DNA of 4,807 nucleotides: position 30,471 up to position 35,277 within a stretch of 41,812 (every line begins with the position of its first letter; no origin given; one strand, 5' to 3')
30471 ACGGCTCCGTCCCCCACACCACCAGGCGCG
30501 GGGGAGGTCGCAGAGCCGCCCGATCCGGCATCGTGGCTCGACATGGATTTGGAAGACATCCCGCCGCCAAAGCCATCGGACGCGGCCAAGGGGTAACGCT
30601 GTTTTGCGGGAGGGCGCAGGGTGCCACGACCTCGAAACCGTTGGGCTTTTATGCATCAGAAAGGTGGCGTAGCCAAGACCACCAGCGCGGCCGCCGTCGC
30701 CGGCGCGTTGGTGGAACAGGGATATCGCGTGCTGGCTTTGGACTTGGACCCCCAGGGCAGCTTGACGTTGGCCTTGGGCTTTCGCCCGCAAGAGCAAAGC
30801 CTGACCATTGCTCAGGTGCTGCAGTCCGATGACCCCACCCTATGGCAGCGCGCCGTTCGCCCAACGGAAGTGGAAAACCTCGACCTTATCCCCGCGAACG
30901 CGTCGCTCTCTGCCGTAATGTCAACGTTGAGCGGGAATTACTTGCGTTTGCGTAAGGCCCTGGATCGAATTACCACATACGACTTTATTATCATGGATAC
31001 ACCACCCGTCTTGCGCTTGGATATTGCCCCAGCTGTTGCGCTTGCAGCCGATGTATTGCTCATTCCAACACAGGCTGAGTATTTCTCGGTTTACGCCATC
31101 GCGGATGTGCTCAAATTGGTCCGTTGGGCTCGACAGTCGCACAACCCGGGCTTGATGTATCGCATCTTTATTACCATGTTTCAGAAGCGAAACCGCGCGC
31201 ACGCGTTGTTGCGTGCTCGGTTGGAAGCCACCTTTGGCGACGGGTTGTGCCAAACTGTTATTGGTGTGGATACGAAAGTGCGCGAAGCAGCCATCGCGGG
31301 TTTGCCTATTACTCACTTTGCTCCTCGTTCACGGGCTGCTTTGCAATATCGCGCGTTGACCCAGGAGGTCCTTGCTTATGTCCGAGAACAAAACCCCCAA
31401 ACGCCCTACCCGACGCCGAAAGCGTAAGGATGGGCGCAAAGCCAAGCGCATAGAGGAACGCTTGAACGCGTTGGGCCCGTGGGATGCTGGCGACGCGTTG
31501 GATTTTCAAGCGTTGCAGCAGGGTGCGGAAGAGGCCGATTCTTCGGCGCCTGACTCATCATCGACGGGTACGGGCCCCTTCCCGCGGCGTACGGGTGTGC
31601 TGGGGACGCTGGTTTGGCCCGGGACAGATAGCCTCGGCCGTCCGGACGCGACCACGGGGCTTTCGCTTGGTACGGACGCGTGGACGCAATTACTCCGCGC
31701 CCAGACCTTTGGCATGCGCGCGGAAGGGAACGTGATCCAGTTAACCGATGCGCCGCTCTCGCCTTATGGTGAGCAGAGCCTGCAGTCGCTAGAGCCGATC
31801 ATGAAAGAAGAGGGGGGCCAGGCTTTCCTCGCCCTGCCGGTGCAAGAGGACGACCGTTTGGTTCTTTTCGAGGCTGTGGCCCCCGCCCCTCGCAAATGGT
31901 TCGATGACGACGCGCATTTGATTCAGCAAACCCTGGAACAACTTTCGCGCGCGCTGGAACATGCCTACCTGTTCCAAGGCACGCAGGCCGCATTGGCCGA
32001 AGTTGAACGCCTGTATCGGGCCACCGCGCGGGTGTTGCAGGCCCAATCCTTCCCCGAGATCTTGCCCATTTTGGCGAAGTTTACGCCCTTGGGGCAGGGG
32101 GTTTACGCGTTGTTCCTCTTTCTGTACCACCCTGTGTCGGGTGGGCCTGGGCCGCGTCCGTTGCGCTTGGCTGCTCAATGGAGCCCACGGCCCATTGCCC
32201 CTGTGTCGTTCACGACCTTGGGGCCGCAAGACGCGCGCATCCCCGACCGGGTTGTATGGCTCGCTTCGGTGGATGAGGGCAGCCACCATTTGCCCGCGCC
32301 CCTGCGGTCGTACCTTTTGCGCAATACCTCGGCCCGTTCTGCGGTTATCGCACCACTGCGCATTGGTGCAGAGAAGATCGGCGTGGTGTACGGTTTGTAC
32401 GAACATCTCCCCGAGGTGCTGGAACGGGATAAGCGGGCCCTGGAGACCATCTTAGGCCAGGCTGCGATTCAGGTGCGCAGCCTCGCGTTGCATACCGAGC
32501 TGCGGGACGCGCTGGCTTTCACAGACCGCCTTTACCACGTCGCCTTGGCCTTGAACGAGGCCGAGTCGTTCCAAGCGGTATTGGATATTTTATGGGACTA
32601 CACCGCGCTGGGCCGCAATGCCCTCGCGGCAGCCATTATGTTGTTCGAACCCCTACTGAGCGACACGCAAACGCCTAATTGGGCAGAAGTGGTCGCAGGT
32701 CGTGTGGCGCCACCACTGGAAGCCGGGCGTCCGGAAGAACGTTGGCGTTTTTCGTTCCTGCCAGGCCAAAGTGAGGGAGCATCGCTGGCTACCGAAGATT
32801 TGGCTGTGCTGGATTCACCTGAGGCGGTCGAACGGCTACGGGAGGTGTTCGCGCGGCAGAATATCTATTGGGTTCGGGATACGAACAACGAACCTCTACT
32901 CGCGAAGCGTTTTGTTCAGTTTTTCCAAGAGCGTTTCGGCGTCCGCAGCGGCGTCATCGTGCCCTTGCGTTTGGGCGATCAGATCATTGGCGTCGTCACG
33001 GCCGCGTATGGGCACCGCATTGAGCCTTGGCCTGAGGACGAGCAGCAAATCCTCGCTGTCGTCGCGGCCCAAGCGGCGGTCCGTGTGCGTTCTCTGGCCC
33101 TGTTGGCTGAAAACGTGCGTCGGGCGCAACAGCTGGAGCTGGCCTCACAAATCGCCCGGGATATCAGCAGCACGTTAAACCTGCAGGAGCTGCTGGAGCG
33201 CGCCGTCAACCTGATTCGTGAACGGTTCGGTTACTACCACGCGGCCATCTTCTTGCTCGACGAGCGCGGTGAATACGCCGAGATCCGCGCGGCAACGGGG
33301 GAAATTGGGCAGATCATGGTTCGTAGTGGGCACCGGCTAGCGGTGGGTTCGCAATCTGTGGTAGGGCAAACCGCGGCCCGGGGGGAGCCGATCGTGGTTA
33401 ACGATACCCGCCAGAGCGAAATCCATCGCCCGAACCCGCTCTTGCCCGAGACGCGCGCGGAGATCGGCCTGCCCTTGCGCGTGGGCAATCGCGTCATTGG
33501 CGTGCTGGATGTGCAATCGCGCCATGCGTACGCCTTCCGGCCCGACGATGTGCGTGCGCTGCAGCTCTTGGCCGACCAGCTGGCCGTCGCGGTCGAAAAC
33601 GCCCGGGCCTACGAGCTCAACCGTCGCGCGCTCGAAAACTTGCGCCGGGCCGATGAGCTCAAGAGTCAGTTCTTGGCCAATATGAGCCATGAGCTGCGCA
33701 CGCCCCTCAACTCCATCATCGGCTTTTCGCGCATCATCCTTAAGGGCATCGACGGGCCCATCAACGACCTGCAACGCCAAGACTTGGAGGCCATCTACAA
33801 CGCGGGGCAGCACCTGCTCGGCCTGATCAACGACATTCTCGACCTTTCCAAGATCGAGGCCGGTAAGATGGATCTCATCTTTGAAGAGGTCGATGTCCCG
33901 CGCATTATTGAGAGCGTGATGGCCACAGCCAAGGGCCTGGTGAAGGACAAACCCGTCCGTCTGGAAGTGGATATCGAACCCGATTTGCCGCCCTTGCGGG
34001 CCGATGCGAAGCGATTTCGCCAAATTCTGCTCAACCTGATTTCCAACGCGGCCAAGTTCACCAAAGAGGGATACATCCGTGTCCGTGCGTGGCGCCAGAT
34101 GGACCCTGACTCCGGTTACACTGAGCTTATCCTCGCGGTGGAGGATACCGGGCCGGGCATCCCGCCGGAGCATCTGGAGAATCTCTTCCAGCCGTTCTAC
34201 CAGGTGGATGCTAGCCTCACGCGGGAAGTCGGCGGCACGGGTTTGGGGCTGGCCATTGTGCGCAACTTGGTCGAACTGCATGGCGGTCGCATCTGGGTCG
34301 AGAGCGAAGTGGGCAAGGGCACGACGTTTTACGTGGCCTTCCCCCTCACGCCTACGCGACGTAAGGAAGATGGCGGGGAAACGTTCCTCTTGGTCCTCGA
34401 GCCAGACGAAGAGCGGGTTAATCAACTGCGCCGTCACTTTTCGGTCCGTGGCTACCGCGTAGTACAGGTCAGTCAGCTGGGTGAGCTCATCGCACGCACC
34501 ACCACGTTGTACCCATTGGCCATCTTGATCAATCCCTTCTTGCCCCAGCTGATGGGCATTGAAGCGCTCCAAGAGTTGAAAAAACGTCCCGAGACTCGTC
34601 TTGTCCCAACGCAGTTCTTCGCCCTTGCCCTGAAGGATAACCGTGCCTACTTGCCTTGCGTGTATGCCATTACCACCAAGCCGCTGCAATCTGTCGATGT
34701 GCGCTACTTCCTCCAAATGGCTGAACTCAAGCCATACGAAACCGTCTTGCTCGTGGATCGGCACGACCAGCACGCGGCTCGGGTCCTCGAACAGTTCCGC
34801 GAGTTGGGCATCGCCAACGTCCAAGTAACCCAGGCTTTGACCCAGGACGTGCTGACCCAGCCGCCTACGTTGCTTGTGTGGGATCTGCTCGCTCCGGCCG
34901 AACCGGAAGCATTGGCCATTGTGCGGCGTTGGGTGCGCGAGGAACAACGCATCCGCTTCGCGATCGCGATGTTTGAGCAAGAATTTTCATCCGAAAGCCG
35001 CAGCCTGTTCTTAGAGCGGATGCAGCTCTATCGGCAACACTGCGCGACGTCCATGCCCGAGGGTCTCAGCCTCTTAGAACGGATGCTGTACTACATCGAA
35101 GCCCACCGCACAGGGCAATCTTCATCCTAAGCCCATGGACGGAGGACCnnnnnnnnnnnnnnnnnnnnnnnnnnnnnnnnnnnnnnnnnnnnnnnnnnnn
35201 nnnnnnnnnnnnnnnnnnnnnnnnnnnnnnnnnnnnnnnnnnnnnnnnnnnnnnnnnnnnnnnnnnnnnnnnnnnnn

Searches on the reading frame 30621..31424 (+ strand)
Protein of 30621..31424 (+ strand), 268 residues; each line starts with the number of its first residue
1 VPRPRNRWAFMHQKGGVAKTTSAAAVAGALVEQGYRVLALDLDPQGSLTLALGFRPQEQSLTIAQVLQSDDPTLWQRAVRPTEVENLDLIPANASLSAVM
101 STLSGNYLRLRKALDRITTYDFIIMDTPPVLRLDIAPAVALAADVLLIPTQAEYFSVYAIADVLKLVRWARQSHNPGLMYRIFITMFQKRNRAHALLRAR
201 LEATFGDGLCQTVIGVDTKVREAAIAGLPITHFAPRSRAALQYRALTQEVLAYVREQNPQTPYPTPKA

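Call 14: search_protein_families(library=pfam, proteins=[window:30621-31424:+], max_evalue=0.001)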
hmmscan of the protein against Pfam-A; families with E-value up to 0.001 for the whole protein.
window:30621-31424:+ (268 aa): 7 families
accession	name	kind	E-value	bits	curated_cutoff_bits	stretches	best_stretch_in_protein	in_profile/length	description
PF13614.12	AAA_31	-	6.1e-36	124.5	27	1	9-178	5-175/177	AAA domain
PF01656.29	CbiA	-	9.9e-17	61.5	25.4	1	9-230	2-125/125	CobQ/CobB/MinD/ParA nucleotide binding domain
PF02374.21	ArsA_ATPase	-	2.7e-08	33.9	24.3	1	7-66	2-61/305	Anion-transporting ATPase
PF06564.18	CBP_BcsQ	-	4.3e-08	33.4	21.3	1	14-248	10-231/234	Cellulose biosynthesis protein BcsQ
PF09140.17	MipZ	-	3.9e-07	30.1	20.7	1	12-161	7-140/262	ATPase MipZ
PF00142.24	Fer4_NifH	-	1.6e-06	28.2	25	0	12-56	6-51/271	4Fe-4S iron sulfur cluster binding proteins, NifH/frxC family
PF10609.15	ParA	-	1.3e-05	25.2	27.1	1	10-129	8-121/246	NUBPL iron-transfer P-loop NTPase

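Call 51: search_protein_families(library=ncbifam, proteins=[window:30621-31424:+], max_evalue=0.00001)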
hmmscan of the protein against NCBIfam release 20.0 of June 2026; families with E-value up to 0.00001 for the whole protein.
window:30621-31424:+ (268 aa): 18 families
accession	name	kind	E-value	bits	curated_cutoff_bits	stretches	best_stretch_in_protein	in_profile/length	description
NF041546.1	ParA_partition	equivalog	1.1e-29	103.5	180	2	108-249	64-203/203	ParA family partition ATPase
TIGR03453.1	partition_RepA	equivalog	3e-24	85.6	348.45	1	11-224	110-344/387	plasmid partitioning protein RepA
TIGR03371.1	cellulose_yhjQ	equivalog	2e-21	76.6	157.85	1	13-250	9-241/246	cellulose biosynthesis protein BcsQ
TIGR01969.1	minD_arch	subfamily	2.7e-18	66.1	201.75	1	13-252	8-232/251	cell division ATPase MinD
NF010443.0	PRK13869.1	subfamily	9.2e-14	51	446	1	12-163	128-294/405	plasmid-partitioning protein RepA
NF010259.0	PRK13705.1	equivalog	1.2e-12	47.5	725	1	12-168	113-282/388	plasmid-partitioning protein SopA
TIGR01007.1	eps_fam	subfamily_domain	2.4e-10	40.3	108.05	1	14-153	26-161/204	polysaccharide biosynthesis tyrosine autokinase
TIGR01968.1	minD_bact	equivalog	2.6e-10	40.1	212.9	1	14-250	10-236/261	septum site-determining protein MinD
NF008079.0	PRK10818.1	equivalog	3e-09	36.6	508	1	13-165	10-158/270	septum site-determining protein MinD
NF041283.1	PrgP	equivalog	1.4e-08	34.4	400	1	12-147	9-150/297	ParA superfamily DNA segregation protein PrgP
TIGR01287.1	nifH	equivalog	7.4e-08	32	394.35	0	11-58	5-53/275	nitrogenase iron protein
NF047398.1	AAA_KGGVGR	domain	3.3e-07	30.8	90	1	7-43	4-40/190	KGGVGR-motif variant AAA ATPase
TIGR00345.1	GET3_arsA_TRC40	subfamily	6.2e-07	29.2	135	0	10-53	1-44/299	TRC40/GET3/ArsA family transport-energizing ATPase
NF033200.1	F430_CfbC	exception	7.5e-07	28.8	402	0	12-52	6-46/260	Ni-sirohydrochlorin a,c-diamide reductive cyclase ATP-dependent reductase subunit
TIGR04291.1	arsen_driv_ArsA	equivalog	2.2e-06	26.7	650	1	10-89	324-401/565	arsenical pump-driving ATPase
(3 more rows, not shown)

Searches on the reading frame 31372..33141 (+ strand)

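Call 56: search_protein_families(library=pfam, proteins=[window:31372-33141:+], max_evalue=10)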
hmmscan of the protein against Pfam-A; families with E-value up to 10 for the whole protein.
window:31372-33141:+ (590 aa): 4 families
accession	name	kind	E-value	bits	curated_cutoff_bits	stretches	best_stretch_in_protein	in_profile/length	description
PF01590.32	GAF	-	1.6e-17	64.7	22.4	3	480-571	47-132/133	GAF domain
PF13185.12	GAF_2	-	7.9e-13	49.2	28.6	3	513-570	77-133/136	GAF domain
PF13492.12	GAF_3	-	1.2e-08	35.8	27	2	519-571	75-126/129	GAF domain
PF03472.21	Autoind_bind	-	0.024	14.6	23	1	498-561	72-138/149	Autoinducer binding domain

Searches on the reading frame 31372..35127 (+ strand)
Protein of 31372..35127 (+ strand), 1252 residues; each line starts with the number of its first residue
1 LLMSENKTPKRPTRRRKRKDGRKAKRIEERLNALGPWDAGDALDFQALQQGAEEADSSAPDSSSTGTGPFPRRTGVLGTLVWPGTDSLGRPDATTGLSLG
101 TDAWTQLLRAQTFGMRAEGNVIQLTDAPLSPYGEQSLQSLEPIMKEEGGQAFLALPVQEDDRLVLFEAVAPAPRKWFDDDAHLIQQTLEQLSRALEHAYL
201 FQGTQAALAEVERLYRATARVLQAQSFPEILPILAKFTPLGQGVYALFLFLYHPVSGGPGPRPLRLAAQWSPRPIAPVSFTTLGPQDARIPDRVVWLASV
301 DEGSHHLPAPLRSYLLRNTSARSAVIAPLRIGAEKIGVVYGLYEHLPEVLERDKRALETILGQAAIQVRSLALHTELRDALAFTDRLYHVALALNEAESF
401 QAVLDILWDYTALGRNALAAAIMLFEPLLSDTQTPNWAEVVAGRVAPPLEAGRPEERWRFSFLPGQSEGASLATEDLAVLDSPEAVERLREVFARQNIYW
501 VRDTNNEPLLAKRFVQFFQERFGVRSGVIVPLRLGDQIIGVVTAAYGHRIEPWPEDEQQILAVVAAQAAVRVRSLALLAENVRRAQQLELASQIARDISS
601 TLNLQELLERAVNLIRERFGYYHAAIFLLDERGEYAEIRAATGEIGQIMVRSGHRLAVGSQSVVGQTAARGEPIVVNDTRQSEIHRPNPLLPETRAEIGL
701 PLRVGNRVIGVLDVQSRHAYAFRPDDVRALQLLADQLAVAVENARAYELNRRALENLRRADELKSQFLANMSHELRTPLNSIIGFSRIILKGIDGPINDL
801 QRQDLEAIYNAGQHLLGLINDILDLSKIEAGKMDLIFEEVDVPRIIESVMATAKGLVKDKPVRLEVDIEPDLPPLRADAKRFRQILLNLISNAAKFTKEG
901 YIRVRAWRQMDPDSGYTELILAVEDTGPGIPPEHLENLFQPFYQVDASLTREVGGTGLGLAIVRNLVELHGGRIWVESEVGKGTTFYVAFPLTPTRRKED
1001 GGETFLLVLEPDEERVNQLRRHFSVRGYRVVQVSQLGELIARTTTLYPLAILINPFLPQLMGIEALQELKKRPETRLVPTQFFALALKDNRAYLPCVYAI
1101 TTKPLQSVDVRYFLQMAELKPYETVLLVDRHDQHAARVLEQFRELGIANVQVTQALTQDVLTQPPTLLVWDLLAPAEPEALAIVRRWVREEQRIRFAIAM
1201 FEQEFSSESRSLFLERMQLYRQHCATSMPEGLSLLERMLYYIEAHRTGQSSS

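Call 3: search_protein_families(library=pfam, proteins=[window:31372-35127:+], max_evalue=0.01)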
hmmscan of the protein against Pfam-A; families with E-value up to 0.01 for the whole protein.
window:31372-35127:+ (1252 aa): 5 families
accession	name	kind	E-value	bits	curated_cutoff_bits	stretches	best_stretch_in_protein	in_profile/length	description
PF01590.32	GAF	-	5.8e-36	124.4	22.4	2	603-741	1-133/133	GAF domain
PF13185.12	GAF_2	-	3.5e-34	118.4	28.6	2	602-742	2-136/136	GAF domain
PF02518.31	HATPase_c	-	1.7e-33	115.8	26.4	1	878-993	2-110/111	Histidine kinase-, DNA gyrase B-, and HSP90-like ATPase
PF13492.12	GAF_3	-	2.7e-22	80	27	2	603-743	1-129/129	GAF domain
PF00512.31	HisKA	-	5.7e-21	74.8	26.9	1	764-831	2-66/66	His Kinase A (phospho-acceptor) domain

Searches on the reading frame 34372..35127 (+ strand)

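Call 56: search_protein_families(library=pfam, proteins=[window:34372-35127:+], max_evalue=10)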
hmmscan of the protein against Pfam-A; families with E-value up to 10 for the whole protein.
window:34372-35127:+ (252 aa): 3 families
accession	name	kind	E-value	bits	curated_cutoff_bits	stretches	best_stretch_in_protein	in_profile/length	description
PF00072.30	Response_reg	-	0.00062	20.4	30.2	1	7-74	2-69/111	Response regulator receiver domain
PF02390.23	Methyltransf_4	-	0.033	14.1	24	1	112-162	15-65/173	Putative methyltransferase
PF04760.21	IF2_N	-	0.08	13.2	25.3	1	135-160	17-42/53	Translation initiation factor IF-2, N-terminal region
